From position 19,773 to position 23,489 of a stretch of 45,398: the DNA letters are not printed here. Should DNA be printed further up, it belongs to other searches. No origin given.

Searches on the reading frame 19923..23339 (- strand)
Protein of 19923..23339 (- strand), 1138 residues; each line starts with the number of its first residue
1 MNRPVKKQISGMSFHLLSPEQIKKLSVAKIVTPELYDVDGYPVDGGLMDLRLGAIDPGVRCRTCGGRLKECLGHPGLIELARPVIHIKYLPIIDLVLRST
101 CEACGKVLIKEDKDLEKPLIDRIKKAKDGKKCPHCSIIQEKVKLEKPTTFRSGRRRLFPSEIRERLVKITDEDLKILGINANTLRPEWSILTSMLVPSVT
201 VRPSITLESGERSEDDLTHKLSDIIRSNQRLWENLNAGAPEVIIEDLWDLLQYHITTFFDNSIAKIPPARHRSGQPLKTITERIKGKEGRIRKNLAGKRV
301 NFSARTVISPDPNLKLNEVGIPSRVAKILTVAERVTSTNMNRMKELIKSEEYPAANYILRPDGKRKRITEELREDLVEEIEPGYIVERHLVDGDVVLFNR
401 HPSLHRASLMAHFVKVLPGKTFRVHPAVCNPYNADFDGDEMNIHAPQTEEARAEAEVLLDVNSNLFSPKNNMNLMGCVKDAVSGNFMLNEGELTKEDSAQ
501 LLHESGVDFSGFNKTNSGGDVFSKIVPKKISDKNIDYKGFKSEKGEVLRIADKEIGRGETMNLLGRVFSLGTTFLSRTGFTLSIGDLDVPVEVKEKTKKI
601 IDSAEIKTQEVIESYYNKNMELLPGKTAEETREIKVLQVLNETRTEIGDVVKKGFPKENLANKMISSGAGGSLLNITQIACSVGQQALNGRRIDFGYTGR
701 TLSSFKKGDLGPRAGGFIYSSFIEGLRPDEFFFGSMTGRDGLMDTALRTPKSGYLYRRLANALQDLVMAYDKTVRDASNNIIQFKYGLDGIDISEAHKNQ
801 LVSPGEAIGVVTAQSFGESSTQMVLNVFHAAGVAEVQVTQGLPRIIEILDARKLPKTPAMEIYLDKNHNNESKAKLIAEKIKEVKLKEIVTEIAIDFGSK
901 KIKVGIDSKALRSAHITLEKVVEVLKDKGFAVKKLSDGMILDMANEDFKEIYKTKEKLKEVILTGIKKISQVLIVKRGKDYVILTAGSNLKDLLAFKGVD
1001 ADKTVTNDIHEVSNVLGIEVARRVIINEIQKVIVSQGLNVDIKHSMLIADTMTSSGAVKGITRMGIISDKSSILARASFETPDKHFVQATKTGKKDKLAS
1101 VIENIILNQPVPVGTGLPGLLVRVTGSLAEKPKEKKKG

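Call 40: search_protein_families(library=pfam, proteins=[window:19923-23339:-], max_evalue=0.00001)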
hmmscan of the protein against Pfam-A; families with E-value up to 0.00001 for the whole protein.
window:19923-23339:- (1138 aa): 5 families
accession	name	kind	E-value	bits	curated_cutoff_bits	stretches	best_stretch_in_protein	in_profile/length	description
PF04997.17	RNA_pol_Rpb1_1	-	5.1e-79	266.3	39.7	1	6-295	1-312/312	RNA polymerase Rpb1, domain 1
PF04998.22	RNA_pol_Rpb1_5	-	1.1e-75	255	28.5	1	725-1073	1-266/267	RNA polymerase Rpb1, domain 5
PF00623.25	RNA_pol_Rpb1_2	-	1.8e-66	223.9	25.3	1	297-460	1-165/166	RNA polymerase Rpb1, domain 2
PF05000.22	RNA_pol_Rpb1_4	-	2.5e-25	88.9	24.8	1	616-718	5-107/107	RNA polymerase Rpb1, domain 4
PF04983.23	RNA_pol_Rpb1_3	-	1.5e-07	31.9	28.9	1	464-587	1-162/162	RNA polymerase Rpb1, domain 3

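Call 41: find_related_loci(query=window:19923-23339:-, collection=genome_contigs, flank=1000)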
Query window:19923-23339:- (1138 aa) in genome_contigs; peptide patterns used: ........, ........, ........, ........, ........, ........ (x = any residue, [..] = any of these).
600 stretches matched a pattern (row limit reached: there are more); 593 encode a relative of the query (tblastn E <= 1e-3); the best 80 are kept; 80 distinct loci.
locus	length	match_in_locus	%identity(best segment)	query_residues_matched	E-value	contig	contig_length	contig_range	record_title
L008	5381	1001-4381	82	3-1129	0e+0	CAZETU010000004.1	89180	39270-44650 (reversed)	MAG TPA_asm: Candidatus Woesearchaeota archaeon isolate binchicken_co243_217 genome assembly, contig: NODE_101_length_89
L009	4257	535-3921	82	1-1129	0e+0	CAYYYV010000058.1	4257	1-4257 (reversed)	MAG TPA_asm: Candidatus Woesearchaeota archaeon isolate binchicken_co51_34 genome assembly, contig: NODE_11154_length_42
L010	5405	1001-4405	81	1-1135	0e+0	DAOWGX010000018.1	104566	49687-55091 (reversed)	MAG TPA_asm: Nanoarchaeota archaeon isolate CSMAG_2002 CSMAG_2002_k141_1909344_length_104566_cov_12.7037, whole genome s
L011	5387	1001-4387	75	1-1129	0e+0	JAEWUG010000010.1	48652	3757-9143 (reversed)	MAG: Nanoarchaeota archaeon isolate OH_SDB_175 k127_729517, whole genome shotgun sequence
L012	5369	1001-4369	72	5-1129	0e+0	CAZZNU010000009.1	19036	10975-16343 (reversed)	MAG TPA_asm: Candidatus Woesearchaeota archaeon isolate binchicken_co157_843 genome assembly, contig: NODE_6638_length_1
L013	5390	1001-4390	70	1-1128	0e+0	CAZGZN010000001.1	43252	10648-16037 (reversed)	MAG TPA_asm: Candidatus Woesearchaeota archaeon isolate SRP263991_co7_898 genome assembly, contig: NODE_929_length_43252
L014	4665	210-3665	65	3-1138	0e+0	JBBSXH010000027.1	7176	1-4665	MAG: Nanoarchaeota archaeon isolate H32-bin021_1 H32_bin021_1_000000000027, whole genome shotgun sequence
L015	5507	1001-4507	64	1-1131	0e+0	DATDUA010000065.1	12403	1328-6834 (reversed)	MAG TPA_asm: Candidatus Nanoarchaeia archaeon isolate SMAG_U8045 k141_1742414, whole genome shotgun sequence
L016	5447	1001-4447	64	1-1135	0e+0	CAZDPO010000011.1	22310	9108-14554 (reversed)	MAG TPA_asm: Candidatus Woesearchaeota archaeon isolate SRP178699_co1_618 genome assembly, contig: NODE_2735_length_2231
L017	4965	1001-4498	65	1-1129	0e+0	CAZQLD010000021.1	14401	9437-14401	MAG TPA_asm: Candidatus Woesearchaeota archaeon isolate binchicken_co89_543 genome assembly, contig: NODE_7912_length_14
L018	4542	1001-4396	65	5-1130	0e+0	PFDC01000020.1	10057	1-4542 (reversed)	MAG: Candidatus Pacearchaeota archaeon CG10_big_fil_rev_8_21_14_0_10_35_13 CG10_8_21_14_0.10_scaffold_9560_c, whole geno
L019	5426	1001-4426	63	9-1136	0e+0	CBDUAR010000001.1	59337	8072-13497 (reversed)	MAG TPA_asm: uncultured archaeon isolate ERR2431951_metabat2_56 genome assembly, contig: ERZ23879989.33, whole genome sh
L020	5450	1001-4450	63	1-1136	0e+0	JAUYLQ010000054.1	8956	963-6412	MAG: archaeon isolate C24_metabat.bin.40_sub C24_k141_826696, whole genome shotgun sequence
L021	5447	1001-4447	64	2-1136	0e+0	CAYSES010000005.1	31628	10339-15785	MAG TPA_asm: Candidatus Woesearchaeota archaeon isolate binchicken_co150_92 genome assembly, contig: NODE_2979_length_31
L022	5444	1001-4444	63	3-1136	0e+0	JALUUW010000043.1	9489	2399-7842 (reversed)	MAG: Candidatus Pacearchaeota archaeon isolate 128-326_metabat1_scaf2bin.051 128-326_scaffold_3700_c1, whole genome shot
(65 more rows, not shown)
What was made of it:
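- Organism: RpoA is 82 % identical to Woesearchaeota/Nanoarchaeota MAGs (call 41). The organism is a DPANN archaeon (call 41), a group containing obligate ectosymbionts.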
